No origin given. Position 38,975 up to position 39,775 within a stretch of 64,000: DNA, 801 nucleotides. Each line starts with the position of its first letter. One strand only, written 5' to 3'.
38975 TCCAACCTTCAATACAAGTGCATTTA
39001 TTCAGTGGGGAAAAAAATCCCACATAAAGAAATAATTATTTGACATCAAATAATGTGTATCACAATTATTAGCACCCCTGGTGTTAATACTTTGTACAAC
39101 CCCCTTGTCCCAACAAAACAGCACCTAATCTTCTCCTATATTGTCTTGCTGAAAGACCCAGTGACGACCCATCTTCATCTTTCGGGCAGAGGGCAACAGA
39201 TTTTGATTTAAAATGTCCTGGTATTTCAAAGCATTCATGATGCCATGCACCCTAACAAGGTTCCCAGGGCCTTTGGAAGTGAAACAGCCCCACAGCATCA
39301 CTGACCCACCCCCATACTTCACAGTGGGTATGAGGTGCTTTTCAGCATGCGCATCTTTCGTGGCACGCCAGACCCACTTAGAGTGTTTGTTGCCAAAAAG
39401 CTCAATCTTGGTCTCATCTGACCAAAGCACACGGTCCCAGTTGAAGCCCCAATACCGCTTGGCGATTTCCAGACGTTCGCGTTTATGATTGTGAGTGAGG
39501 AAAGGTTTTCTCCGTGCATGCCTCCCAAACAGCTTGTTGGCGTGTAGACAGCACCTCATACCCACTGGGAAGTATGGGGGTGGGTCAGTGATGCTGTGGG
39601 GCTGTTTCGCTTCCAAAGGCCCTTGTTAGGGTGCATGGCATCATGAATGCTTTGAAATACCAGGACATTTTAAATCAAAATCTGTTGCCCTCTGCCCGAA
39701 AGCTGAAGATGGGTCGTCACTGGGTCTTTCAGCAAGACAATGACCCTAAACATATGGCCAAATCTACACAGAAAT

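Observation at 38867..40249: Recurrent palindromic (head-to-head) Tc1-like derivatives, two independent instances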

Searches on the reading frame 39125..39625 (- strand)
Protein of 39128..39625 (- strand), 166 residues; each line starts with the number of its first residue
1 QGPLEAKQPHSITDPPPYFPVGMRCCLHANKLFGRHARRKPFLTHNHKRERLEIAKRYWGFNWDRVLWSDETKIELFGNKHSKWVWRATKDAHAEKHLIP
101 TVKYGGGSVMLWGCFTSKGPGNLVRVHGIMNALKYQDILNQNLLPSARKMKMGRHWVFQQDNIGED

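Call 11: find_homologous_proteins(query=window:39128-39625:-)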
Query seq(166 aa) (166 aa): 358 proteins with E <= 0.001 among 361 candidates; the best 120 are listed.
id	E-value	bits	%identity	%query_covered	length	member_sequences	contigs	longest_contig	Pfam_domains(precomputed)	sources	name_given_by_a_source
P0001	2.4e-70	254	82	79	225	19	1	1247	PF01498.25,PF13358.13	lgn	-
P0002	5.9e-60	220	66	84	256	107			PF01498.25,PF13565.13,PF13358.13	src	-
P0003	1.6e-55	206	65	82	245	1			PF25787.2,PF01498.25,PF13565.13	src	-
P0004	2.3e-54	202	64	84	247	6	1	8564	PF01498.25,PF13358.13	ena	-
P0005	5.4e-51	191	71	75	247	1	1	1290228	PF25787.2,PF13384.13,PF13551.13,PF13518.13,PF01498.25,PF13565.13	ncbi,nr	ncbi:hypothetical protein NFI96_015124 [Prochilodus magdalenae]|nr:hypothetical protein NFI96_015124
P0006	6.3e-51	191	64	79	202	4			PF01498.25,PF13565.13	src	-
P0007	1.1e-49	187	60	81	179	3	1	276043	PF01498.25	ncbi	-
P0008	2.8e-46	176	80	58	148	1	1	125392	-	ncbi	ncbi:hypothetical protein NFI96_020379, partial [Prochilodus magdalenae]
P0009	6.9e-46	174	72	60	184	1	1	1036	PF13358.13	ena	-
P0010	5.8e-44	168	62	77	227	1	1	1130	PF25787.2,PF01498.25,PF13565.13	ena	-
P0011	2.3e-43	166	54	84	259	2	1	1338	PF01498.25,PF13358.13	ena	-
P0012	2.6e-43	166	56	83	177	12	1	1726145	PF01498.25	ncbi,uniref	ncbi:hypothetical protein M9458_054312 [Cirrhinus mrigala]|uniref:Transposase Tc1-like domain-contai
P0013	5.0e-43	165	65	67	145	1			-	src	-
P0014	7.3e-43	164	50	96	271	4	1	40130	PF25787.2,PF13384.13,PF01498.25,PF13565.13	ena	-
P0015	1.6e-42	163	54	83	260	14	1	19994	PF01498.25,PF13358.13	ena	-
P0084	9.3e-31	125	85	40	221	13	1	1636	PF13358.13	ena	-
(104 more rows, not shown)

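Call 16: find_encoding_contigs(protein=window:39125-39616:-, flank=3000, max_places=10)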
Protein window:39125-39616:- (163 aa): no gene with exactly this product is on record in the collection.

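Call 17: find_encoding_contigs(protein=P0084, flank=3000, max_places=6)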
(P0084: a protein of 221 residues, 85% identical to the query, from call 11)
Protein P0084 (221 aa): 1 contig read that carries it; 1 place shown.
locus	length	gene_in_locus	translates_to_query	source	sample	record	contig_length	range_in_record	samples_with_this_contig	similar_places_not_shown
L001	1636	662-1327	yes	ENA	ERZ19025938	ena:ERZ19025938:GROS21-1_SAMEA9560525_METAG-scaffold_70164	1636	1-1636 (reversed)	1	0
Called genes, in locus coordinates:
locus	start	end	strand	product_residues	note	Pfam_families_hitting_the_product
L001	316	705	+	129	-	PF25787:HTH_SB, PF13384:HTH_23 (weak), PF13518:HTH_28 (faint), PF13565:HTH_32 (weak), PF01498:HTH_Tnp_Tc3_2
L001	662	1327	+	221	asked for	PF13358:DDE_3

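Call 18: find_encoding_contigs(protein=P0005, flank=3000, max_places=3)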
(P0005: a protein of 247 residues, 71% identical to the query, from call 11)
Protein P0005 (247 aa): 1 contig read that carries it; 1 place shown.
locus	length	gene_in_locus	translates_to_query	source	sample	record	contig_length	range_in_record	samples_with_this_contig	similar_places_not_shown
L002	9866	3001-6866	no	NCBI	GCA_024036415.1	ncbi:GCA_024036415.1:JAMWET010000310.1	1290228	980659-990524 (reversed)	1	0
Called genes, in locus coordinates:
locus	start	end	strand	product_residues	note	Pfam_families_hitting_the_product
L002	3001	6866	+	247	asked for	PF25787:HTH_SB, PF13384:HTH_23 (weak), PF13518:HTH_28 (weak), PF13551:HTH_29 (faint), PF13565:HTH_32 (weak), PF01498:HTH_Tnp_Tc3_2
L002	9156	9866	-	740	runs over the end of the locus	PF02919:Topoisom_I_N, PF01028:Topoisom_I, PF14370:Topo_C_assoc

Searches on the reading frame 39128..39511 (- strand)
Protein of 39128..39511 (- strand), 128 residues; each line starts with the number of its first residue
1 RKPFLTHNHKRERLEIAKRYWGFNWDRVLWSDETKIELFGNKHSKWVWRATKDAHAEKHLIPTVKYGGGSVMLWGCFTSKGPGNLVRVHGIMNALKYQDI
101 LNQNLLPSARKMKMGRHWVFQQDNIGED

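Call 8: search_protein_families(library=pfam, max_evalue=0.01, proteins=[window:39128-39511:-])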
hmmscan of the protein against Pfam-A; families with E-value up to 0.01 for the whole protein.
seq(128 aa): 0 families
